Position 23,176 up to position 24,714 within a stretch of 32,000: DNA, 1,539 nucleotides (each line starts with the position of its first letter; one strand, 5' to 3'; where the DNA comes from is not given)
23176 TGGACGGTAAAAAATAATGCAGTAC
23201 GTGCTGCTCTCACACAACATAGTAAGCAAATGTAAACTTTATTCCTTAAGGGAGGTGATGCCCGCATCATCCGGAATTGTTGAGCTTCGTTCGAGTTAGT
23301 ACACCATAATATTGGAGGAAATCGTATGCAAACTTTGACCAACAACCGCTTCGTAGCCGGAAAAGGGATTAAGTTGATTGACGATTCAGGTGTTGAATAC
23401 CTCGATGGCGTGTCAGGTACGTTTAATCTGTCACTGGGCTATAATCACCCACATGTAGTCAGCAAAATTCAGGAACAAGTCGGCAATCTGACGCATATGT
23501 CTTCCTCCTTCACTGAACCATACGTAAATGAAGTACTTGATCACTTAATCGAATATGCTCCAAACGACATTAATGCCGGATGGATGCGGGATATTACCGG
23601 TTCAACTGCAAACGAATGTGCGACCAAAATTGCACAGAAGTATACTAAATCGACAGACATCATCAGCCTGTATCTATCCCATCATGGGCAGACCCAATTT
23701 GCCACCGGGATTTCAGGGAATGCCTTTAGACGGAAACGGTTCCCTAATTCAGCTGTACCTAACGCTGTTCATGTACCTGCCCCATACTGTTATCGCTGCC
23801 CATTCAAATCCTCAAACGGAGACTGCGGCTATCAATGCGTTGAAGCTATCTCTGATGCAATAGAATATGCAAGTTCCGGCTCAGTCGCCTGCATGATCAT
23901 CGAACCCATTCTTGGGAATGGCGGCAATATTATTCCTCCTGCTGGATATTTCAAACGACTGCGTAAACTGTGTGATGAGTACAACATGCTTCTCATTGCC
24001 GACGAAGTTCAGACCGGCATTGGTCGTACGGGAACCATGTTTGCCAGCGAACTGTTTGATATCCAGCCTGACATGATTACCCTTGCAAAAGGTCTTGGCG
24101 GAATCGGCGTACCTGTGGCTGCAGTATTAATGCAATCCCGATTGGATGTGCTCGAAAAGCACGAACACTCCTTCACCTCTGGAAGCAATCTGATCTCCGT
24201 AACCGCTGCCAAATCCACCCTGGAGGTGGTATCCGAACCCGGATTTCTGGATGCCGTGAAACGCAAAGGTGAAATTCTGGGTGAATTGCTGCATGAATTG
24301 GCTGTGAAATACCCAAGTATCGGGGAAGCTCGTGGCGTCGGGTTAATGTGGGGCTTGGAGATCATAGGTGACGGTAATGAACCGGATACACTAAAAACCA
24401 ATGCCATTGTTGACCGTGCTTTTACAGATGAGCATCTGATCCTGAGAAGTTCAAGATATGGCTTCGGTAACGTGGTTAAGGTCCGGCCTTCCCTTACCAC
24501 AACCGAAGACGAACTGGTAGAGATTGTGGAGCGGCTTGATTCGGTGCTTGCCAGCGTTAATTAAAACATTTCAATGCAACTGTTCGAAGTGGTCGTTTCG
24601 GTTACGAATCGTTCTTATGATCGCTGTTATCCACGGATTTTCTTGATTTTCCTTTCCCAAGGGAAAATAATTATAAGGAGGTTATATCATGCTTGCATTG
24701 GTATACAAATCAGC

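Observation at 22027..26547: Transporter-aminotransferase-Zn dehydrogenase-HAD phosphatase cluster with azasugar (gabT1/yktc1/gutB1-like) enzyme logic but a different phosphatase family and gene order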

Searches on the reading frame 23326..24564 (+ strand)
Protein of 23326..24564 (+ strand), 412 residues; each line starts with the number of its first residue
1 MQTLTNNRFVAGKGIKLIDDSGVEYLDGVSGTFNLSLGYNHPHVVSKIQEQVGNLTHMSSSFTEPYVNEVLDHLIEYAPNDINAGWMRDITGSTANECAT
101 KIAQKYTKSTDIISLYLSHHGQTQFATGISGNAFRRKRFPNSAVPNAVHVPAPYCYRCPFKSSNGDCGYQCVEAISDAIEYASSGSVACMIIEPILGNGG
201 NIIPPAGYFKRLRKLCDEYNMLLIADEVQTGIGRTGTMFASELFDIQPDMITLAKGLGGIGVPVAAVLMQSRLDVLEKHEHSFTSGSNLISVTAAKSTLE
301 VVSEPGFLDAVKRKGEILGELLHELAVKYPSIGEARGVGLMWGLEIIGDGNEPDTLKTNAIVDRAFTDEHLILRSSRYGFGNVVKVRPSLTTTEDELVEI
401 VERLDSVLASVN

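Call 3: search_protein_families(library=pfam, proteins=[window:23326-24564:+])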
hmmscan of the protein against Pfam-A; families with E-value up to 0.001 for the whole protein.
window:23326-24564:+ (412 aa): 1 family
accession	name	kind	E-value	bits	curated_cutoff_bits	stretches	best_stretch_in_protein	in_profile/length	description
PF00202.27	Aminotran_3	-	5.1e-80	269.6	30.5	1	11-408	15-403/403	Aminotransferase class-III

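Call 4: search_protein_families(library=ncbifam, proteins=[window:23326-24564:+])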
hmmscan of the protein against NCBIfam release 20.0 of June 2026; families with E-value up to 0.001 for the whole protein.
window:23326-24564:+ (412 aa): 69 families (the best 25 are shown)
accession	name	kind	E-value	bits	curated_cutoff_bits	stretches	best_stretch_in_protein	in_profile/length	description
NF004426.0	PRK05769.1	equivalog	9.1e-93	311.4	552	1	11-410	42-439/441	acetyl ornithine aminotransferase family protein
NF005993.0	PRK08117.1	subfamily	8.8e-87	291.5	574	1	6-411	26-430/433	aspartate aminotransferase family protein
NF006228.0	PRK08360.1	equivalog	2.9e-82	276.7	608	1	11-411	29-427/443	aspartate aminotransferase family protein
NF004718.0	PRK06062.1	subfamily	7.6e-79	265.3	472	1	5-411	38-449/454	hypothetical protein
NF049939.1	HyAminethphonNHLyPbfA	equivalog_domain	1.6e-74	251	525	1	10-410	48-441/442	(R)-1-hydroxy-2-aminoethylphosphonate ammonia-lyase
NF005102.0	PRK06541.1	equivalog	5.1e-73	246.2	574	1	9-410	38-455/460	aspartate aminotransferase family protein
NF005375.0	PRK06917.1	equivalog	8.5e-73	245.6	535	1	11-408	20-436/448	aspartate aminotransferase family protein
NF005683.0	PRK07481.1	subfamily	1.3e-72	245.2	575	1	5-411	28-450/453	hypothetical protein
TIGR00707.1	argD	subfamily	1.6e-72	244.4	410.05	1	9-408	13-380/381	acetylornithine/succinylornithine family transaminase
NF045634.1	LeuMetRace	equivalog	6.7e-70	236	800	1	13-411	31-427/432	leucine/methionine racemase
NF004755.0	PRK06082.1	equivalog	6.8e-70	235.7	467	1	7-410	56-451/459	aspartate aminotransferase family protein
NF002325.0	PRK01278.1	subfamily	4e-69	233.2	372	2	172-411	160-389/395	acetylornithine transaminase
NF006368.0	PRK08593.1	equivalog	1.7e-68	231.3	570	1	12-411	33-432/448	aspartate aminotransferase family protein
NF002874.0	PRK03244.1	equivalog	4.3e-67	226.6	457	1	9-410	29-394/399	acetylornithine transaminase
NF005685.0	PRK07483.1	equivalog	7.2e-67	226.1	485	1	8-409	15-436/444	aspartate aminotransferase family protein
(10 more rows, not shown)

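Call 8: search_solved_structures(query=window:23326-24564:+, max_evalue=1e-20)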
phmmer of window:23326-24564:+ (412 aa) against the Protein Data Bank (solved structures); distinct sequences matched with E-value up to 1e-20: 148 (the best 60 are shown).
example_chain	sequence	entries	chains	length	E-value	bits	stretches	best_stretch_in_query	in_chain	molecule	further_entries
9wqz_A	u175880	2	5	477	4.6e-59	203.5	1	17-403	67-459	Alanine/serine racemase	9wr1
7vno_A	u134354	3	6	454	5.1e-59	203.3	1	12-353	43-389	454aa long hypothetical 4-aminobutyrate aminotransferase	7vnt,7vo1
1z3z_A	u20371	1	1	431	8.6e-53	182.8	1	12-397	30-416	dialkylglycine decarboxylase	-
1dka_A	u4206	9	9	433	1.2e-52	182.3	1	12-397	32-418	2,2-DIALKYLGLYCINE DECARBOXYLASE (PYRUVATE) | 2,2-Dialkylglycine decarboxylase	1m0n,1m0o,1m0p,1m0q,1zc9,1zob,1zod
1dgd_A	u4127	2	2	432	1.2e-52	182.3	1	12-397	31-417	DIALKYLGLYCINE DECARBOXYLASE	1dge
1d7r_A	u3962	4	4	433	1.2e-52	182.3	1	12-397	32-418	PROTEIN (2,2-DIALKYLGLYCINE DECARBOXYLASE (PYRUVATE))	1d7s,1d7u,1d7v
9wrf_A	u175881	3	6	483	1.3e-52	182.2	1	13-405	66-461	Broad substrate specificity amino-acid racemase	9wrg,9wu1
2e54_A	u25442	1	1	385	1.3e-50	175.7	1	182-409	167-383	Acetylornithine aminotransferase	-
2ord_A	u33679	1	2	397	1.4e-50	175.5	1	182-409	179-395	Acetylornithine aminotransferase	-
1szk_A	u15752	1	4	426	3.1e-50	174.4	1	16-397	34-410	4-aminobutyrate aminotransferase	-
1szs_A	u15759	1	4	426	4.3e-50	173.9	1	16-397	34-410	4-aminobutyrate aminotransferase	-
1sf2_A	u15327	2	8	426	4.3e-50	173.9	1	16-397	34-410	4-aminobutyrate aminotransferase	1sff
8ht2_A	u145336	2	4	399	4.7e-50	173.8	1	9-407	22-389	Acetylornithine aminotransferase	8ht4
6s54_A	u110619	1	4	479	1.5e-49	172.1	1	11-407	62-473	Aspartate aminotransferase family protein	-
1szu_A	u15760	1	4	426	1.5e-49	172.1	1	16-397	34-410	4-aminobutyrate aminotransferase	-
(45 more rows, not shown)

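Call 17: find_homologous_proteins(query=window:23326-24564:+, max_evalue=1e-30)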
Query window:23326-24564:+ (412 aa): 4201 proteins with E <= 1e-30 among 8000 candidates; the best 120 are listed.
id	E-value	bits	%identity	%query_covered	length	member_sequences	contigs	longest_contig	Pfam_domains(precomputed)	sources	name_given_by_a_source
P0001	3.0e-270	914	98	100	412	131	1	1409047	PF00202.28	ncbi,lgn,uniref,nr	ncbi:aspartate aminotransferase family protein [Paenibacillus sp. ClWae2A]|uniref:aspartate aminotra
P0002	2.8e-259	878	94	100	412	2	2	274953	PF00202.28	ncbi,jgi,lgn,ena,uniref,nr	ncbi:aspartate aminotransferase family protein [Paenibacillus sp. OK003]|uniref:aspartate aminotrans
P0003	6.6e-259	876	94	100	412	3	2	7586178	PF00202.28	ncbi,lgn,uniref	ncbi:aspartate aminotransferase family protein [Paenibacillus sp. FSL K6-0108]|uniref:aspartate amin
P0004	1.4e-258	875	94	100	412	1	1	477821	PF00202.28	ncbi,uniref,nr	ncbi:aspartate aminotransferase family protein [Paenibacillus xylanivorans]|uniref:Acetylornithine a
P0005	1.7e-256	868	93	100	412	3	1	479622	PF00202.28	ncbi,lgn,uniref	ncbi:aspartate aminotransferase family protein [Paenibacillus lautus]|uniref:aspartate aminotransfer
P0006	6.7e-256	867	93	100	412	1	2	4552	PF00202.28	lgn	-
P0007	1.4e-253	859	92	100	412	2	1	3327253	PF00202.28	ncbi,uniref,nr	ncbi:aspartate aminotransferase family protein [Paenibacillus xylanexedens]|uniref:aspartate aminotr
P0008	7.2e-253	857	91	100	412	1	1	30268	PF00202.28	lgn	-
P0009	1.1e-249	846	90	100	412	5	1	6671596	PF00202.28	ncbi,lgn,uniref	ncbi:aminotransferase class III-fold pyridoxal phosphate-dependent enzyme [Paenibacillus sp. FSL R7-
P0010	1.2e-234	797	85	100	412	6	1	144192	PF00202.28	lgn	-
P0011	4.3e-234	795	85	100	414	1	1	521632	PF00202.28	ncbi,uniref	ncbi:aspartate aminotransferase family protein [Paenibacillus humicus]|uniref:aspartate aminotransfe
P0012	5.9e-234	794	85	100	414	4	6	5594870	PF00202.28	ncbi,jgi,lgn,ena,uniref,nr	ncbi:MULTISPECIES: aspartate aminotransferase family protein [Paenibacillus]|uniref:aspartate aminot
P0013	1.0e-230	784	83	100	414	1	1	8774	PF00202.28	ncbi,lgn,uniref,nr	ncbi:aspartate aminotransferase family protein [Paenibacillus zanthoxyli]|uniref:aspartate aminotran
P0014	5.4e-229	778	83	100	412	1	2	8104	PF00202.28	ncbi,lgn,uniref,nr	ncbi:4-aminobutyrate aminotransferase [Paenibacillus forsythiae]|uniref:4-aminobutyrate aminotransfe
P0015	2.5e-228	776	82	100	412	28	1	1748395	PF00202.28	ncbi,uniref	ncbi:4-aminobutyrate aminotransferase [Paenibacillus favisporus]|uniref:4-aminobutyrate aminotransfe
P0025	4.1e-205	699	74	100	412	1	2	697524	PF00202.28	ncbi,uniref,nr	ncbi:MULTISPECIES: aspartate aminotransferase family protein [Paenibacillus]|uniref:aspartate aminot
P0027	5.1e-199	679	73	100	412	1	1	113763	PF00202.28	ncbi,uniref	ncbi:aspartate aminotransferase family protein [Bacillus cereus]|uniref:aspartate aminotransferase f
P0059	1.2e-156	540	59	98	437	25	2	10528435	PF00202.28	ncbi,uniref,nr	ncbi:aspartate aminotransferase family protein [Myxococcus sp. AB025B]|uniref:aspartate aminotransfe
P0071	1.5e-154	533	58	99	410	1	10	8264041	PF00202.28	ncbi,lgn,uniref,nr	ncbi:aspartate aminotransferase family protein [Chitinophaga filiformis]|uniref:Aminotransferase cla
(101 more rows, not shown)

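Call 18: find_related_loci(query=window:23326-24564:+, collection=genome_contigs, flank=6000)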
Query window:23326-24564:+ (412 aa) in genome_contigs; peptide patterns used: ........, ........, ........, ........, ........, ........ (x = any residue, [..] = any of these).
91 stretches matched a pattern; 49 encode a relative of the query (tblastn E <= 1e-3); 49 distinct loci.
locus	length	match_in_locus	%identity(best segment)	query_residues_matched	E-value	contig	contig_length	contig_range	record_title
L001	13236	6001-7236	98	1-412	0e+0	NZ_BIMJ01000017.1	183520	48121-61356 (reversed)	Paenibacillus amylolyticus strain NBRC 15957 PAM01_CON00017, whole genome shotgun sequence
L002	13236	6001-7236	98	1-412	0e+0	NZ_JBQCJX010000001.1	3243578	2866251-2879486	Paenibacillus sp. SAF-068 NODE_1_length_3243578_cov_551.610037, whole genome shotgun sequence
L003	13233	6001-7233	98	1-411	0e+0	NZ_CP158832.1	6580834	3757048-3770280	Paenibacillus amylolyticus strain PAE5 chromosome, complete genome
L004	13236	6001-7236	98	1-412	0e+0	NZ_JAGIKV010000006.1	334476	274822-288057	Paenibacillus xylanexedens strain DSM 21292 Ga0454120_06, whole genome shotgun sequence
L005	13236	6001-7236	98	1-412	0e+0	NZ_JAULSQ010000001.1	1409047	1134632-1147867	Paenibacillus sp. ClWae2A ClWae2A, whole genome shotgun sequence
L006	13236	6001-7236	98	1-412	0e+0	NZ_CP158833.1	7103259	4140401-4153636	Paenibacillus amylolyticus strain PAE4 chromosome, complete genome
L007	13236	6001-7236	98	1-412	0e+0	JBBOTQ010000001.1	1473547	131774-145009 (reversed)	Priestia sp. FSL H7-0729 PS01415_SAMN25893906_1, whole genome shotgun sequence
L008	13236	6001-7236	97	1-412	0e+0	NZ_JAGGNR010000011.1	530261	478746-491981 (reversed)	Paenibacillus polymyxa strain ISL-58 ISL58_12, whole genome shotgun sequence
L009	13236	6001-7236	97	1-412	0e+0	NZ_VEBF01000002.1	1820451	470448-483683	Paenibacillus xylanexedens strain DE0301 NODE_2_length_1820451_cov_36.006933, whole genome shotgun sequence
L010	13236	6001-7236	97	1-412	0e+0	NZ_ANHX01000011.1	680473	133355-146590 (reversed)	Paenibacillus sp. PAMC 26794 5104_11, whole genome shotgun sequence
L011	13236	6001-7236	97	1-412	0e+0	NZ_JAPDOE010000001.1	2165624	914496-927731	Paenibacillus sp. LS1 LS1_assembly_unicycler_contig_1, whole genome shotgun sequence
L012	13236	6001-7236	94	1-412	0e+0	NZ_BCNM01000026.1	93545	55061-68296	Paenibacillus pabuli NBRC 13638, whole genome shotgun sequence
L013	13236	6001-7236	93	1-412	0e+0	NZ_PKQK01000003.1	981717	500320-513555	Paenibacillus sp. PCH8 unitig_3, whole genome shotgun sequence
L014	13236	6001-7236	94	1-412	0e+0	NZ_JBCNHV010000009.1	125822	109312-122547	Paenibacillus lautus strain NRS-1281 NRS_1281_contig_0000009, whole genome shotgun sequence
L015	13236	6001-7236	94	1-412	0e+0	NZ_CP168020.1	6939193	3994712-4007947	Paenibacillus taichungensis strain Cl17b chromosome, complete genome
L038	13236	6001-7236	77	1-411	0e+0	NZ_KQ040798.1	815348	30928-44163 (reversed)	Paenibacillus dauci strain H9 Scaffold3, whole genome shotgun sequence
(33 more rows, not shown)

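Call 26: search_dna_similar(query=window:23326-24564:+, collection=plasmids, mode=protein, max_evalue=1e-60, max_rows=25)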
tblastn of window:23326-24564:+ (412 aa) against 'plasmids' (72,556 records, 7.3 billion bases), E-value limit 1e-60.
Records with a match: 18; places in all: 18; records where one place covers at least 80% of the query: 18.
Best place of each record, by identity: 80-90% 2; <60% 16.
By first word of the organism name: Bacillus 8; Paenibacillus 2; Erwinia 2; Streptomyces 1; Candidatus 1; Thermomicrobium 1; Haloterrigena 1; Natronosalvus 1; Halostagnicola 1.
By predicted mobility (MOB-suite, as given by PLSDB): non-mobilizable 11; mobilizable 6; conjugative 1.
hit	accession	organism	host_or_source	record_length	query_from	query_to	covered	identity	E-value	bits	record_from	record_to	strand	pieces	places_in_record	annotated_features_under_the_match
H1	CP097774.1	Paenibacillus polymyxa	Cell culture,Rizosphere soil sample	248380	1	412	100%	81.6%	0e+0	705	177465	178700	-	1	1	aspartate aminotransferase family protein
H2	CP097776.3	Paenibacillus polymyxa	Cell culture,Rizosphere soil sample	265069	1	412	100%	81.6%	0e+0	705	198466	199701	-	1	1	aspartate aminotransferase family protein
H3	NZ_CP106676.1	Bacillus cereus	cell culture,soil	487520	12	411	97%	47.8%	1e-119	390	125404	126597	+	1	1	aspartate aminotransferase family protein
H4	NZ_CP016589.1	Bacillus thuringiensis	Mono isolate,Ginseng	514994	12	411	97%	47.8%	1e-119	390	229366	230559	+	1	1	aspartate aminotransferase family protein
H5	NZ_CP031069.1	Bacillus sp. JAS24-2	cell culture,soil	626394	12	411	97%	47.8%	1e-119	390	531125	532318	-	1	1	aspartate aminotransferase family protein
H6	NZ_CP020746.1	Bacillus mycoides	whole organism,soil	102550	12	411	97%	47.5%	4e-119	388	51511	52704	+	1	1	aspartate aminotransferase family protein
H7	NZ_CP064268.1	Bacillus pseudomycoides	cell culture,Zoo wolf area soil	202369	12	411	97%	47.5%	5e-119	388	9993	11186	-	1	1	aspartate aminotransferase family protein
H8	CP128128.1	Bacillus cereus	bacterial isolate,pine forrest soil ...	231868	12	411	97%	47.5%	5e-119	388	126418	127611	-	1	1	aspartate aminotransferase family protein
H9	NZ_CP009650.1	Bacillus pseudomycoides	-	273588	12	411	97%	47.5%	5e-119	388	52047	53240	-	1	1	aspartate aminotransferase family protein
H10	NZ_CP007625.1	Bacillus pseudomycoides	-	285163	12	411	97%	47.5%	5e-119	388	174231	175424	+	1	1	aspartate aminotransferase family protein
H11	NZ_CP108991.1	Streptomyces sp. NBC_00715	-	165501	12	408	96%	47.8%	7e-113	370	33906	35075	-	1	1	aminotransferase class III-fold pyridoxal phosphate-dependent enzyme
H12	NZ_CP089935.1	Erwinia tracheiphila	Cucumis melo,cell culture,Infected ...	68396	18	411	96%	41.2%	3e-87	296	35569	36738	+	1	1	aspartate aminotransferase family protein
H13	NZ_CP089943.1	Erwinia tracheiphila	Cucumis sativus,cell culture,Infected ...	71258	18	411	96%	41.2%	3e-87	296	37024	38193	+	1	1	aspartate aminotransferase family protein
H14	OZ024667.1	Candidatus Erwinia impunctatus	Culicoides impunctatus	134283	18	411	96%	40.5%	3e-85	290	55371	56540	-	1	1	davT: 5-aminovalerate aminotransferase DavT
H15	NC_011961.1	Thermomicrobium roseum DSM 5159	-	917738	14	409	96%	35.3%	2e-63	227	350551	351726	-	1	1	aspartate aminotransferase family protein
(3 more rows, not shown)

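Call 27: get_annotated_region(hit=H1, flank=6000)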
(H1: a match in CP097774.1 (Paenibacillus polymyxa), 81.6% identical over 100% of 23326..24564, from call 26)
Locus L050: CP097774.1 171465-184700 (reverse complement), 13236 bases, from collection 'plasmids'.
description: Paenibacillus polymyxa strain O 2.11 plasmid pPpO211, complete sequence
organism: Paenibacillus polymyxa (NCBI taxid 1406)
taxonomy: Bacteria; Bacillota; Bacilli; Bacillales; Paenibacillaceae; Paenibacillus; Paenibacillus polymyxa
host: -; source: Cell culture,Rizosphere soil sample; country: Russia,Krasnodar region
typing (MOB-suite, as given by PLSDB): non-mobilizable
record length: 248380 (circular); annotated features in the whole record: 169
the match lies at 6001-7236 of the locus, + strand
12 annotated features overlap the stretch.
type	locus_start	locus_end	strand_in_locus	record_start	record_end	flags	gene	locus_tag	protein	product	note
CDS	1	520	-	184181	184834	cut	-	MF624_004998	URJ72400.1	GntR family transcriptional regulator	-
CDS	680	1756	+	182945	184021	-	uxuA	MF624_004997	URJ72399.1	mannonate dehydratase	-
CDS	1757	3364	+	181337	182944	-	-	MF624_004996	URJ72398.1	mannitol dehydrogenase family protein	-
CDS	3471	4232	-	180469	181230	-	-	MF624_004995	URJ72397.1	SDR family oxidoreductase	-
CDS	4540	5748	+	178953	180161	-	-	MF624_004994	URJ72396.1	MFS transporter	-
CDS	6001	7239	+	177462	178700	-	-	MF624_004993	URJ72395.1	aspartate aminotransferase family protein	-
CDS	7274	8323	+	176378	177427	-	gutB1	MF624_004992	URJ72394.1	2-amino-2-deoxy-D-mannitol dehydrogenase GutB1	-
CDS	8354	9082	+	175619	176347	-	-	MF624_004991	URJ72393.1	HAD family phosphatase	-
CDS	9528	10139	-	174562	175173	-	-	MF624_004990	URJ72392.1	DUF1349 domain-containing protein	-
CDS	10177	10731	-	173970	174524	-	-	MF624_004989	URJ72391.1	GNAT family N-acetyltransferase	-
CDS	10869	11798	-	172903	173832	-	-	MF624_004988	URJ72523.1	D-alanine--D-alanine ligase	-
CDS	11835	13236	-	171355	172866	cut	-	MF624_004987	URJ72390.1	PLP-dependent aminotransferase family protein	-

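Call 28: get_annotated_region(hit=H9, flank=6000)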
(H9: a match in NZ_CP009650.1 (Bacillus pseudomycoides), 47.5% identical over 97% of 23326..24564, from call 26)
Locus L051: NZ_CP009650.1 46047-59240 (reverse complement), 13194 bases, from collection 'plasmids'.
description: Bacillus pseudomycoides strain BTZ plasmid pBTZ_1, complete sequence
organism: Bacillus pseudomycoides (NCBI taxid 64104)
taxonomy: Bacteria; Bacillota; Bacilli; Bacillales; Bacillaceae; Bacillus; Bacillus pseudomycoides
host: -; source: -; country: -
typing (MOB-suite, as given by PLSDB): mobilizable; replicon rep_cluster_1575,rep_cluster_1869; relaxase MOBP
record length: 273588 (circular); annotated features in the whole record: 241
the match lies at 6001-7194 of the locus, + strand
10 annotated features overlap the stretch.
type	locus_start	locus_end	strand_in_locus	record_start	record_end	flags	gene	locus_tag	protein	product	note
CDS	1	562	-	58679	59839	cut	-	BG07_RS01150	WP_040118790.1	tyrosine-type recombinase/integrase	GO:0015074 - DNA integration [Evidence IEA]; GO:0006310 - DNA recombination [Evidence IEA]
CDS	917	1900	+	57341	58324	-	-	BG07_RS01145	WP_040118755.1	ribbon-helix-helix protein, CopG family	GO:0006355 - regulation of DNA-templated transcription [Evidence IEA]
CDS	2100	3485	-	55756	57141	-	-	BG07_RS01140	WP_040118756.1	glycosyl hydrolase family 8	GO:0005975 - carbohydrate metabolic process [Evidence IEA]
CDS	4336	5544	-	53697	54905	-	-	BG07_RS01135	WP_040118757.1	MFS transporter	GO:0055085 - transmembrane transport [Evidence IEA]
CDS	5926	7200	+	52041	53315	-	-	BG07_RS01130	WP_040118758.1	aspartate aminotransferase family protein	-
CDS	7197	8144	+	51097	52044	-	-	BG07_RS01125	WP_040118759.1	inositol monophosphatase family protein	-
CDS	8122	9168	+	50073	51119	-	-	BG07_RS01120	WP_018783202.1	alcohol dehydrogenase catalytic domain-containing protein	-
CDS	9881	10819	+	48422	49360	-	bla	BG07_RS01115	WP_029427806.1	class A beta-lactamase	GO:0030655 - beta-lactam antibiotic catabolic process [Evidence IEA]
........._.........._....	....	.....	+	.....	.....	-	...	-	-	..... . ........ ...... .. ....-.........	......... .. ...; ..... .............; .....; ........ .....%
CDS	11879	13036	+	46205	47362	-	-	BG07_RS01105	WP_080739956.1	acyltransferase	-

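Call 29: get_annotated_region(hit=H11, flank=5000)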
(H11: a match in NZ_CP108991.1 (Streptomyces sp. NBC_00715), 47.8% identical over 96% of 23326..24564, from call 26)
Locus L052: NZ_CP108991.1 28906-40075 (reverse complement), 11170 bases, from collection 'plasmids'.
description: Streptomyces sp. NBC_00715 plasmid unnamed1, complete sequence
organism: Streptomyces sp. NBC_00715 (NCBI taxid 2975811)
taxonomy: Bacteria; Actinomycetota; Actinomycetes; Kitasatosporales; Streptomycetaceae; Streptomyces; Streptomyces sp. NBC 00715
host: -; source: -; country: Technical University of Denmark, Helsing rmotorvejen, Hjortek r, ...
typing (MOB-suite, as given by PLSDB): non-mobilizable
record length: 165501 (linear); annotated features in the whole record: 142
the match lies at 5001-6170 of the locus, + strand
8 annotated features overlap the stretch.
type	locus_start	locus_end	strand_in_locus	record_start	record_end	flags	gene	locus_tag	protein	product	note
CDS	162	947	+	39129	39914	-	-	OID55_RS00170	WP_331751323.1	cupin domain-containing protein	-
CDS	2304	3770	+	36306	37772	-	-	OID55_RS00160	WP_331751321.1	glycogen/starch synthase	-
CDS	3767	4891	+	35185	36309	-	-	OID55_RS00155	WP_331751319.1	NAD-dependent epimerase/dehydratase family protein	-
CDS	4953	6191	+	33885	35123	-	-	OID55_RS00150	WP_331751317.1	aminotransferase class III-fold pyridoxal phosphate-dependent enzyme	-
CDS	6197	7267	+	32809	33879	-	-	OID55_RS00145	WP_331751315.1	alcohol dehydrogenase catalytic domain-containing protein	-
CDS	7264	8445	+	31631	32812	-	-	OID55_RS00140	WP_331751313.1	glycosyltransferase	-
CDS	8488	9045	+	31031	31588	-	-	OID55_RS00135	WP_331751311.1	DUF1349 domain-containing protein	-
CDS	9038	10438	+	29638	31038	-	-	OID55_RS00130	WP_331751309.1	MATE family efflux transporter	GO:0009410 - response to xenobiotic stimulus [Evidence IEA]; GO:0006855 - xenobiotic transmembrane transport [Evidence ...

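Call 30: get_annotated_region(hit=H12, flank=5000)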
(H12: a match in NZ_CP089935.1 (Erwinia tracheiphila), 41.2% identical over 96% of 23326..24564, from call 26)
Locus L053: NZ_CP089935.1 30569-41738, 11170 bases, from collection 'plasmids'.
description: Erwinia tracheiphila strain SCR3 plasmid pETR001-b, complete sequence
organism: Erwinia tracheiphila (NCBI taxid 65700)
taxonomy: Bacteria; Pseudomonadota; Gammaproteobacteria; Enterobacterales; Erwiniaceae; Erwinia; Erwinia tracheiphila
host: -; source: Cucumis melo,cell culture,Infected agricultural plant; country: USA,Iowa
typing (MOB-suite, as given by PLSDB): mobilizable; relaxase MOBP
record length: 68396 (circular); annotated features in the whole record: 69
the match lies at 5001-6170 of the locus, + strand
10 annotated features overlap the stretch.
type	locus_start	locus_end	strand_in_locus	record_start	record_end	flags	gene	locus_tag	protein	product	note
CDS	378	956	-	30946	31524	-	-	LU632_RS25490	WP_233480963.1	antirestriction protein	-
CDS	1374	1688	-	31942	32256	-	-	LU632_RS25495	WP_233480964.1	type II toxin-antitoxin system MqsA family antitoxin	-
CDS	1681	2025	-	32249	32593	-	-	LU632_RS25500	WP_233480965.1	toxin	-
CDS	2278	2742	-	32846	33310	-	-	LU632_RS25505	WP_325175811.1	class I SAM-dependent methyltransferase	-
CDS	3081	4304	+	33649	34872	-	-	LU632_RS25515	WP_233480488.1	IS91 family transposase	-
CDS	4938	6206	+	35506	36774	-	-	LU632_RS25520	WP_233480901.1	aspartate aminotransferase family protein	-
CDS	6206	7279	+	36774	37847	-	-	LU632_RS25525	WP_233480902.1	alcohol dehydrogenase catalytic domain-containing protein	-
CDS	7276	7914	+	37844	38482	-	-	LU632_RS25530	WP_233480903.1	HAD family phosphatase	-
CDS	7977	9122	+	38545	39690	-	-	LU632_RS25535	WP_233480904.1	MFS transporter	GO:0055085 - transmembrane transport [Evidence IEA]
CDS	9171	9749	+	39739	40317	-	-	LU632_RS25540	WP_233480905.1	DUF1349 domain-containing protein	-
